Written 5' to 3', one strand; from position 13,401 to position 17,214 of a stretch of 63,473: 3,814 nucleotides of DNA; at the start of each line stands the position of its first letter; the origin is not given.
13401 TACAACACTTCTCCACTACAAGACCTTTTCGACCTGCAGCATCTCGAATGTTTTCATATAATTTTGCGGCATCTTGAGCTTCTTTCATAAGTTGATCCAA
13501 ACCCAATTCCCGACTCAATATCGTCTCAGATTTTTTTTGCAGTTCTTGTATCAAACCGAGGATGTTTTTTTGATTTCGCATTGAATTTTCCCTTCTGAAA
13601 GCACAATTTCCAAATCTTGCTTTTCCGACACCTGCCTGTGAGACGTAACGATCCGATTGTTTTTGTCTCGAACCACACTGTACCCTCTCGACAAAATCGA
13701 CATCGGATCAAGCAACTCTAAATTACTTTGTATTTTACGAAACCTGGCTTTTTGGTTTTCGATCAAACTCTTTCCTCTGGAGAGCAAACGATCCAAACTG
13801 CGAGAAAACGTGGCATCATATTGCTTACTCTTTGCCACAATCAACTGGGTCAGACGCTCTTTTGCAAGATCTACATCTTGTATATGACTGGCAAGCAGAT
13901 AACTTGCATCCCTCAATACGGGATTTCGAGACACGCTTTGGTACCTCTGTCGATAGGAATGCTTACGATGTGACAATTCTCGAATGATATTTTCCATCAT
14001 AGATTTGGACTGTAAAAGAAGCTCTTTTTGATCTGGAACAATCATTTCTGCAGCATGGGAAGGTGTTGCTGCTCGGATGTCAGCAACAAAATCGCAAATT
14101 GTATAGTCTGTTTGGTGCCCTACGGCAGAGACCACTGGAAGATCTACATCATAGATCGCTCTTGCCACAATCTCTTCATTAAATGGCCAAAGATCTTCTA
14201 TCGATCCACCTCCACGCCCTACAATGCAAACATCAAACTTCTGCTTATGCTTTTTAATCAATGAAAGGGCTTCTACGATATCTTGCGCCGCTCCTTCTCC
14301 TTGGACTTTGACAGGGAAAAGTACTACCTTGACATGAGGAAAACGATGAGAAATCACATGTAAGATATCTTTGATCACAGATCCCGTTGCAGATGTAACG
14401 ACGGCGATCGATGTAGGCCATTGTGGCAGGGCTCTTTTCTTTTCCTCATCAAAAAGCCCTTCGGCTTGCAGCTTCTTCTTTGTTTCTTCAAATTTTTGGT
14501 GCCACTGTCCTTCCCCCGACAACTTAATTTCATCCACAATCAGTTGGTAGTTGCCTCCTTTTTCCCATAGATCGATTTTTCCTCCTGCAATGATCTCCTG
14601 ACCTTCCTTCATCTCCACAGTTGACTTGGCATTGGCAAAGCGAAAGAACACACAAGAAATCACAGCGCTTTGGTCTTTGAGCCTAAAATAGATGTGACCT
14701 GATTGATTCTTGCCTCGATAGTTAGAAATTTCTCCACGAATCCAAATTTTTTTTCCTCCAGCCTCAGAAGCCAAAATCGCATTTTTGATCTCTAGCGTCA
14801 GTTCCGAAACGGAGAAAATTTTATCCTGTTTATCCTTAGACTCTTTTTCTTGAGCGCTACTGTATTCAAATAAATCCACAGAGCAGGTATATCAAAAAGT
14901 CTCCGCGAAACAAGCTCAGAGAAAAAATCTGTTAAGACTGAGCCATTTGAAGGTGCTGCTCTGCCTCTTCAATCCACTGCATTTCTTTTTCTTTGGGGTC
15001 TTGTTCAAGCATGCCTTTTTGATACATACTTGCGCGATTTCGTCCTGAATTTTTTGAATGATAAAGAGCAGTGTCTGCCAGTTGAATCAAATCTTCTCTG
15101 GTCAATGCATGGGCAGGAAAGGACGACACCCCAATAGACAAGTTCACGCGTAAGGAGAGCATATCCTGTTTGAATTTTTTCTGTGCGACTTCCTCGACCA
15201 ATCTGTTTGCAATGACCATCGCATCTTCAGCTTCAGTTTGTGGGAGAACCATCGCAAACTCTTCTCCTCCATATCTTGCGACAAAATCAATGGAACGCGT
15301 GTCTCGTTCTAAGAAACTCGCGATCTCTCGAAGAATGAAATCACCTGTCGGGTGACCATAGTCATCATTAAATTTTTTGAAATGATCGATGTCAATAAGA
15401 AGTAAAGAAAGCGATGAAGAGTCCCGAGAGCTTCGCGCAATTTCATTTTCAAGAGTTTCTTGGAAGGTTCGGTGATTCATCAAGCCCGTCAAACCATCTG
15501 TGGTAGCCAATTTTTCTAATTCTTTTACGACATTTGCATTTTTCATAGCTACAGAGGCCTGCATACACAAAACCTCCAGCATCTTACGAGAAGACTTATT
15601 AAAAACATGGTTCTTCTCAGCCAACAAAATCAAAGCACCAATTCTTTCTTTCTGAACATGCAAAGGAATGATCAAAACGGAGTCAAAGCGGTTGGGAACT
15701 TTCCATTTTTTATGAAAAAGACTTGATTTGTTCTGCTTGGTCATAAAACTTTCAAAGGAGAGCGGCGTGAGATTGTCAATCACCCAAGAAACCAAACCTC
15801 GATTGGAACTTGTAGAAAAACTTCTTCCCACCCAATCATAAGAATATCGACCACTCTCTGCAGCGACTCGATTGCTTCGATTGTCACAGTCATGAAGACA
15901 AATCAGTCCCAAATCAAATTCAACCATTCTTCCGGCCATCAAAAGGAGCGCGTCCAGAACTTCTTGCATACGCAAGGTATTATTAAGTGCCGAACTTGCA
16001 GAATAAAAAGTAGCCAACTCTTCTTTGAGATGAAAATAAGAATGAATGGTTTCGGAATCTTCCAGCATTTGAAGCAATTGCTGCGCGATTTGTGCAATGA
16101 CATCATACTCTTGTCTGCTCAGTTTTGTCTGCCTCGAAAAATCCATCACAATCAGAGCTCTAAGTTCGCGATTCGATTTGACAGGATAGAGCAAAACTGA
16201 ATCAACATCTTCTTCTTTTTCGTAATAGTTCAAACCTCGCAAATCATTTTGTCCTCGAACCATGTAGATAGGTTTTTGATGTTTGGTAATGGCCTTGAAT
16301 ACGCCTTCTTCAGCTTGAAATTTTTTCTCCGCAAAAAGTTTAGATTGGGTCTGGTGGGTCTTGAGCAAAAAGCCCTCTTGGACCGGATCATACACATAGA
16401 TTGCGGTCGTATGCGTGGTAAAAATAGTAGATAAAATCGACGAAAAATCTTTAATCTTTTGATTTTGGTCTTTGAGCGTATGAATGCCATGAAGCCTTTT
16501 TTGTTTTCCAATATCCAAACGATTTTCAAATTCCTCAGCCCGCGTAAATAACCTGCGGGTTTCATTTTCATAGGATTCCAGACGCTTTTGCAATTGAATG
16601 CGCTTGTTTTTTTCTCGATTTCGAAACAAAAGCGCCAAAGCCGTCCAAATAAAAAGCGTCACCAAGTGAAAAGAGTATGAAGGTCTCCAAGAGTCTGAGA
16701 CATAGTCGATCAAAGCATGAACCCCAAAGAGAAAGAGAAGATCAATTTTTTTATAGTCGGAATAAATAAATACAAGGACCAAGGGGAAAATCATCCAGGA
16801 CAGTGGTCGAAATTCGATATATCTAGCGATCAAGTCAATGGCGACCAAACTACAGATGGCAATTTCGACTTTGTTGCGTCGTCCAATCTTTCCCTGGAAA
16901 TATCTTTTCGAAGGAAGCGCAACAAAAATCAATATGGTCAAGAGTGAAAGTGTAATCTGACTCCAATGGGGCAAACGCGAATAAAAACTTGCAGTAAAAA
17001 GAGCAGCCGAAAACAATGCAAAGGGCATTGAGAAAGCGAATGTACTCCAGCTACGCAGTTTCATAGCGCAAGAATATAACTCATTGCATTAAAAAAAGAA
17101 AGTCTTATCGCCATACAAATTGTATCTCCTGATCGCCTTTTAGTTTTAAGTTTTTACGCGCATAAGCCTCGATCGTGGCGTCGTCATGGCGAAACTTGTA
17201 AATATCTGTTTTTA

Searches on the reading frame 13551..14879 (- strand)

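Call 57: search_protein_families(library=pfam, proteins=[window:13551-14879:-], max_evalue=0.00001)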
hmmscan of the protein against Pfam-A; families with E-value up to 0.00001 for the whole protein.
window:13551-14879:- (442 aa): 3 families
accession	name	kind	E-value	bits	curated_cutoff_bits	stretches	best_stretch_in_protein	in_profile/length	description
PF02601.20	Exonuc_VII_L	-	4.6e-93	312.6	35.9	1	142-435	1-315/315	Exonuclease VII, large subunit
PF13742.12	tRNA_anti_2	-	8e-27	93.8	27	1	22-118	1-94/95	OB-fold nucleic acid binding domain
PF01336.31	tRNA_anti-codon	-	6.1e-12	45.7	27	1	45-120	1-74/75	OB-fold nucleic acid binding domain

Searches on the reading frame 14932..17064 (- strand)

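Call 57: search_protein_families(library=pfam, proteins=[window:14932-17064:-], max_evalue=0.00001)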
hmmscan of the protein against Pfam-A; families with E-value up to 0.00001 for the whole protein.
window:14932-17064:- (710 aa): 4 families
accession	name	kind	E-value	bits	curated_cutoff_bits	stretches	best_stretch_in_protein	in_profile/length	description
PF00990.26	GGDEF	-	1.4e-46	158.6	23.8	1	520-677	1-161/161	Diguanylate cyclase, GGDEF domain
PF13185.12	GAF_2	-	7.4e-13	49.3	28.6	1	365-507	3-135/136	GAF domain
PF01590.32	GAF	-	1.3e-09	39.1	22.4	1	366-506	2-132/133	GAF domain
PF13492.12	GAF_3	-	4.6e-06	27.5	27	0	366-509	2-129/129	GAF domain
